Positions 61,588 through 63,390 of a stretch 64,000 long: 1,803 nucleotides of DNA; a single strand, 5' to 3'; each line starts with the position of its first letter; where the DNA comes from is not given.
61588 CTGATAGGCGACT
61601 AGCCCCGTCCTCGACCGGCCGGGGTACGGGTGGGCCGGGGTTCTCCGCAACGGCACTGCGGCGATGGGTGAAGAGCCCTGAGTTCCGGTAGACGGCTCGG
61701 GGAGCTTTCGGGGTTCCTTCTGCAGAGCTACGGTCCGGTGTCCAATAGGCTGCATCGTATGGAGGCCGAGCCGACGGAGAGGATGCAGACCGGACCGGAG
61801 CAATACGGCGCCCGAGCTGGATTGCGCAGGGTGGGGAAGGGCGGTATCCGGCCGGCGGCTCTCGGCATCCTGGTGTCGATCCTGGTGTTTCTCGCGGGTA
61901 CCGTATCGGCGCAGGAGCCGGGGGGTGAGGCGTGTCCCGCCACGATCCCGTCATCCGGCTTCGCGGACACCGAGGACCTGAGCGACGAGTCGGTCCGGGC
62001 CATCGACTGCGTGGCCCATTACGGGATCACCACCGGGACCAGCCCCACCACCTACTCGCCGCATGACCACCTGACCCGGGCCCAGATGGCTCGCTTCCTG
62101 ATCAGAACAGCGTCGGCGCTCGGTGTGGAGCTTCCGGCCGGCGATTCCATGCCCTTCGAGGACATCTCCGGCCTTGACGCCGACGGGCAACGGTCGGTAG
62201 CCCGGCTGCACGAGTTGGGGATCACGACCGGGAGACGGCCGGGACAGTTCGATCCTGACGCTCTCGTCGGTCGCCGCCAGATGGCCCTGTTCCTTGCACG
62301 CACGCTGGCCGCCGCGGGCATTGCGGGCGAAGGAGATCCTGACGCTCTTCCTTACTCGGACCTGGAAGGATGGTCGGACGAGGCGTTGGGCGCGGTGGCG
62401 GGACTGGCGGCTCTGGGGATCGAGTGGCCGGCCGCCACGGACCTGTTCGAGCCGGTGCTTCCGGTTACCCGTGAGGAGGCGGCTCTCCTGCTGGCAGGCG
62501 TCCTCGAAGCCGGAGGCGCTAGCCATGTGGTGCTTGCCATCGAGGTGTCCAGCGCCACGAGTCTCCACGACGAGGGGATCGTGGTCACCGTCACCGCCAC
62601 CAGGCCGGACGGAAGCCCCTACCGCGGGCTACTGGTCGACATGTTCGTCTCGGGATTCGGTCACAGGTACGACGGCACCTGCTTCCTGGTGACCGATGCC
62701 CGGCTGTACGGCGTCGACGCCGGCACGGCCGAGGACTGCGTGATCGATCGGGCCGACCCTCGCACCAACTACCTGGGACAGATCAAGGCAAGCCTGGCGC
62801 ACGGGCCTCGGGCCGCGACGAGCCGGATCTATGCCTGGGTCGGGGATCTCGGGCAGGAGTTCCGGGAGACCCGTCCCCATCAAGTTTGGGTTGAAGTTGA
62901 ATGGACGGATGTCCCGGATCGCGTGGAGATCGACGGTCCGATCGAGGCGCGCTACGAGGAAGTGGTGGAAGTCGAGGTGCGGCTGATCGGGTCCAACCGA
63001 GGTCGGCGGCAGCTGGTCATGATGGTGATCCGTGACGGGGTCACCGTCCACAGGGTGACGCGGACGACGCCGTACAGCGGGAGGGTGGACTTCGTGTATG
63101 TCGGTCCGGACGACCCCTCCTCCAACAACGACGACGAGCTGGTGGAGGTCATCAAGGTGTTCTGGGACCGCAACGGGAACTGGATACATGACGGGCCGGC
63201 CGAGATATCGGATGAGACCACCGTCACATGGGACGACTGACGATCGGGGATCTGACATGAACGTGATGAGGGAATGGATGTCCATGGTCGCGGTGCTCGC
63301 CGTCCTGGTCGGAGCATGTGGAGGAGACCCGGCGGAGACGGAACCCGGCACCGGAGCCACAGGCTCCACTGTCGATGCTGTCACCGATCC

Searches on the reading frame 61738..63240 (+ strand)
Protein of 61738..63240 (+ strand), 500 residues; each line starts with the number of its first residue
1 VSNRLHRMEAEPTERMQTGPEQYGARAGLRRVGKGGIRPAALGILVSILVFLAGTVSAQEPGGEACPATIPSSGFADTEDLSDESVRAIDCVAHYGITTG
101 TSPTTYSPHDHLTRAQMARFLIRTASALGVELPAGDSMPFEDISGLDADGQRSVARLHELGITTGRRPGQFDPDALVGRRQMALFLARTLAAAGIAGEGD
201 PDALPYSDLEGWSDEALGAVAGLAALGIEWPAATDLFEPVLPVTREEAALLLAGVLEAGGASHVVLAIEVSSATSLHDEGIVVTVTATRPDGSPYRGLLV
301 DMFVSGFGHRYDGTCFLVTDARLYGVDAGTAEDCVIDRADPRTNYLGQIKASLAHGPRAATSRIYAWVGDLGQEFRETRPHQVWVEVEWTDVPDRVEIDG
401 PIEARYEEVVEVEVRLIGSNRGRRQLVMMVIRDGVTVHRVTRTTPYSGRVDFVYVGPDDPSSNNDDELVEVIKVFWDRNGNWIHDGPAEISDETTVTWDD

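Call 85: find_encoding_contigs(protein=window:61738-63240:+, flank=10000, max_places=1)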
Protein window:61738-63240:+ (500 aa): no gene with exactly this product is on record in the collection.
